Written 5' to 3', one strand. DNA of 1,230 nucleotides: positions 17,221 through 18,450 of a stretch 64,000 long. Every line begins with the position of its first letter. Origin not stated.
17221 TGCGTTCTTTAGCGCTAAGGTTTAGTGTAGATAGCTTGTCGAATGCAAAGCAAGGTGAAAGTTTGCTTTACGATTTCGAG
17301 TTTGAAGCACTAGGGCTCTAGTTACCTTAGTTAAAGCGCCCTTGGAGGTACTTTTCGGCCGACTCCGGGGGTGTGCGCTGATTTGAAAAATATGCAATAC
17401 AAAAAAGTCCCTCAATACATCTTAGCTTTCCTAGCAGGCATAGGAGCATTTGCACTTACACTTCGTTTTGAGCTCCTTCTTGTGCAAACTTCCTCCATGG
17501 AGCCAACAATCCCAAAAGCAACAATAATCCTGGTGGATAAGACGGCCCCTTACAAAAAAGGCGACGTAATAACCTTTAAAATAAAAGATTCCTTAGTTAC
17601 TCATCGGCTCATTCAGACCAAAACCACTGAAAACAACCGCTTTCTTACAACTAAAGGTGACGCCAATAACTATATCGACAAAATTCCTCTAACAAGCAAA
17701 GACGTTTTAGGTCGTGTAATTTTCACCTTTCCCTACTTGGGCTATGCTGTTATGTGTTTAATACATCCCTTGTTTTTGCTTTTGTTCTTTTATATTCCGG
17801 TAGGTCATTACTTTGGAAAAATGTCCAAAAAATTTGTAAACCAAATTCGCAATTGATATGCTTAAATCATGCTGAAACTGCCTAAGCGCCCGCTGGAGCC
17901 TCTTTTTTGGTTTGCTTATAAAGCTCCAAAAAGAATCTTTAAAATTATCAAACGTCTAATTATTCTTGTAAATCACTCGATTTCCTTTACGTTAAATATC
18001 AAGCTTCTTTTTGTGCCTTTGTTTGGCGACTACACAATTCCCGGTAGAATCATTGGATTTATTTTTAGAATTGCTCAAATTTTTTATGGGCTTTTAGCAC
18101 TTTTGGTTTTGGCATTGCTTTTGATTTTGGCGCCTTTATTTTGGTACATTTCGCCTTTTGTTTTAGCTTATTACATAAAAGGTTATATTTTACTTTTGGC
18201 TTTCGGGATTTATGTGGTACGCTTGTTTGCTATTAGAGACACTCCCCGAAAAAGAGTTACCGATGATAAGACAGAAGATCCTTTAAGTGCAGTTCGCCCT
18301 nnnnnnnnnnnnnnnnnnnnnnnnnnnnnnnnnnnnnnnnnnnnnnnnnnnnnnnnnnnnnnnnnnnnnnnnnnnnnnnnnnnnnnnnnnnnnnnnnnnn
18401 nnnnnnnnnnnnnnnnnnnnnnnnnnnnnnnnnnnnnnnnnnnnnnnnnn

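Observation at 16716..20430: Co-directional module: SipW-cognate TasA/camelysin-like protein, SipW signal peptidase and a membrane-anchored Hsp100/Clp AAA+ ATPase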

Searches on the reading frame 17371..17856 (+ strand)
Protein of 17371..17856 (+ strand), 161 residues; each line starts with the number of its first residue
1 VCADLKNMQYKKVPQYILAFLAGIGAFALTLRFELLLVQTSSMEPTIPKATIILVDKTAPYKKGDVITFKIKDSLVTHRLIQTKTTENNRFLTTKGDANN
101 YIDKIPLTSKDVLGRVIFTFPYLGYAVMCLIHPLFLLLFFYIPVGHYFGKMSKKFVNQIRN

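Call 3: search_protein_families(library=pfam, proteins=[window:17371-17856:+], max_evalue=0.1)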
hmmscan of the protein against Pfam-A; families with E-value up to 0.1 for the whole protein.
window:17371-17856:+ (161 aa): 2 families
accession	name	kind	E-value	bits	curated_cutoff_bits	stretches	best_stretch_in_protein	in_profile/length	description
PF00717.28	Peptidase_S24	-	6.5e-08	32.7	23.3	1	36-116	38-115/116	Peptidase S24-like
PF10502.14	Peptidase_S26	-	1.9e-06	28.4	22.9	1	18-73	8-67/168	Signal peptidase, peptidase S26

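Call 4: search_protein_families(library=ncbifam, proteins=[window:17371-17856:+], max_evalue=0.1)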
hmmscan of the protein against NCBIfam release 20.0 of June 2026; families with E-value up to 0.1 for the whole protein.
window:17371-17856:+ (161 aa): 5 families
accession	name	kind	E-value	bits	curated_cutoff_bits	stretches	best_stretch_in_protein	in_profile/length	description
TIGR02228.1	sigpep_I_arch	equivalog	2.2e-22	79.6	51.85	1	35-129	33-132/158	signal peptidase I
NF046067.1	SigPepSipWBacil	equivalog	5.3e-18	65.3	190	1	33-129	38-139/189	signal peptidase I SipW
TIGR02227.1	sigpep_I_bact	equivalog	5e-07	29.7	47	1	23-73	10-64/162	signal peptidase I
NF007621.2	PRK10276.1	subfamily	0.029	14.4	110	1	38-103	34-97/115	translesion error-prone DNA polymerase V autoproteolytic subunit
NF048000.1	ECH1013_TF_S24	equivalog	0.067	13.1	300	1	35-118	115-199/204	ECH_1013 family putative transcriptional regulator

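Call 74: search_solved_structures(query=window:17371-17856:+, max_evalue=1, show_alignments=2)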
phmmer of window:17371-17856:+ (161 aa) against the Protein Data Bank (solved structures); distinct sequences matched with E-value up to 1: 15.
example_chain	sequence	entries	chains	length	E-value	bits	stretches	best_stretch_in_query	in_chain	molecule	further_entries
7p2q_A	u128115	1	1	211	9.6e-07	31.9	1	25-136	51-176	Signal peptidase complex catalytic subunit SEC11C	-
7p2p_A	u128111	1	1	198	1.8e-05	27.8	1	34-136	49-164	Signal peptidase complex catalytic subunit SEC11A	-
9rjb_A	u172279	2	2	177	3.4e-05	26.9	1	34-136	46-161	Signal peptidase complex catalytic subunit SEC11A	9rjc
1eam_A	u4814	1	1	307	0.35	13.9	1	78-141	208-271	PROTEIN (VP39)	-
8b07_A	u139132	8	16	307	0.5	13.4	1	78-141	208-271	Cap-specific mRNA (nucleoside-2'-O-)-methyltransferase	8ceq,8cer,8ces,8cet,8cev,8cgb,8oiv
4dcg_A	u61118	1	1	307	0.6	13.1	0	78-141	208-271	VP39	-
1av6_A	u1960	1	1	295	0.64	13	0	78-141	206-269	Cap-specific mRNA (nucleoside-2'-O-)-methyltransferase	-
2ga9_A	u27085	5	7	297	0.64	13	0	78-141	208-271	Cap-specific mRNA (nucleoside-2'-O-)-methyltransferase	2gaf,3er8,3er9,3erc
1b42_A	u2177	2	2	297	0.65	13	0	78-141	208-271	VP39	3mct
1eqa_A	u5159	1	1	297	0.65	13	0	78-141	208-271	VP39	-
1bky_A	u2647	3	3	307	0.66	13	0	78-141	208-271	VP39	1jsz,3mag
1jte_A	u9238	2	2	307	0.69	12.9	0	78-141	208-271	VP39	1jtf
1p39_A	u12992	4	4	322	0.73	12.8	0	78-141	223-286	VP39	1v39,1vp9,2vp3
1vpt_A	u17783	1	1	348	0.75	12.8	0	78-141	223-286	VP39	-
1vp3_A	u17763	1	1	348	0.75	12.8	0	78-141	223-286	VP39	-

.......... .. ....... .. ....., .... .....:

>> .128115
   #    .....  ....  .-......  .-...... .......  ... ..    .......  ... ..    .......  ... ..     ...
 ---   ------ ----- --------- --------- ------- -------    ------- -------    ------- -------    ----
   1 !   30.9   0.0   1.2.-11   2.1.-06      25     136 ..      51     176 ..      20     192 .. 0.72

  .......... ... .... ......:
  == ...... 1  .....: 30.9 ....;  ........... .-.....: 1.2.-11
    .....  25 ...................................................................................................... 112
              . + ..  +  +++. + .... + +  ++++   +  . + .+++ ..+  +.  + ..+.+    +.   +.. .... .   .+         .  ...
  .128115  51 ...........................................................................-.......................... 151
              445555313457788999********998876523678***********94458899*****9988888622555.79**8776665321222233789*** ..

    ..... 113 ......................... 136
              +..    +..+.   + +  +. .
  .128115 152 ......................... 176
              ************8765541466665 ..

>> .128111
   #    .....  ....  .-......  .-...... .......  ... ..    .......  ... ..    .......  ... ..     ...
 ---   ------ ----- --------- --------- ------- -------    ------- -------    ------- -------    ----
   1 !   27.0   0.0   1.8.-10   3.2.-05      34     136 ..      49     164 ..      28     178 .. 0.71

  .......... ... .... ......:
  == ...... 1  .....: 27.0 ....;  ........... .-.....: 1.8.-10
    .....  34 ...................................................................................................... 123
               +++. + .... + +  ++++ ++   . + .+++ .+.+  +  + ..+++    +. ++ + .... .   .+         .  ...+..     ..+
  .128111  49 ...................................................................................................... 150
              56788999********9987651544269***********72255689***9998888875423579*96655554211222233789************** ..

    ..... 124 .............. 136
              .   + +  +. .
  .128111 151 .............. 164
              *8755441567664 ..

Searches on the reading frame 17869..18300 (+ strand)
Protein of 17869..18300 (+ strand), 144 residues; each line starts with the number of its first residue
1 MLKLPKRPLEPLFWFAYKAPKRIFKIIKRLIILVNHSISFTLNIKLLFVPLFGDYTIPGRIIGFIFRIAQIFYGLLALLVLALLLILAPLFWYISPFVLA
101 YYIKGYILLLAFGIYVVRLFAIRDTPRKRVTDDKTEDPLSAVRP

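Call 21: search_protein_families(library=pfam, proteins=[window:17869-18300:+], max_evalue=1)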
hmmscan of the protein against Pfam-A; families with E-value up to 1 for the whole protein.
window:17869-18300:+ (144 aa): 1 family
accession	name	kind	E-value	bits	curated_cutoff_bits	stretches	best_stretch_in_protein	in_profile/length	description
PF07332.16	Phage_holin_3_6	-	0.19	12.2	28.4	1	69-120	42-91/116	Putative Actinobacterial Holin-X, holin superfamily III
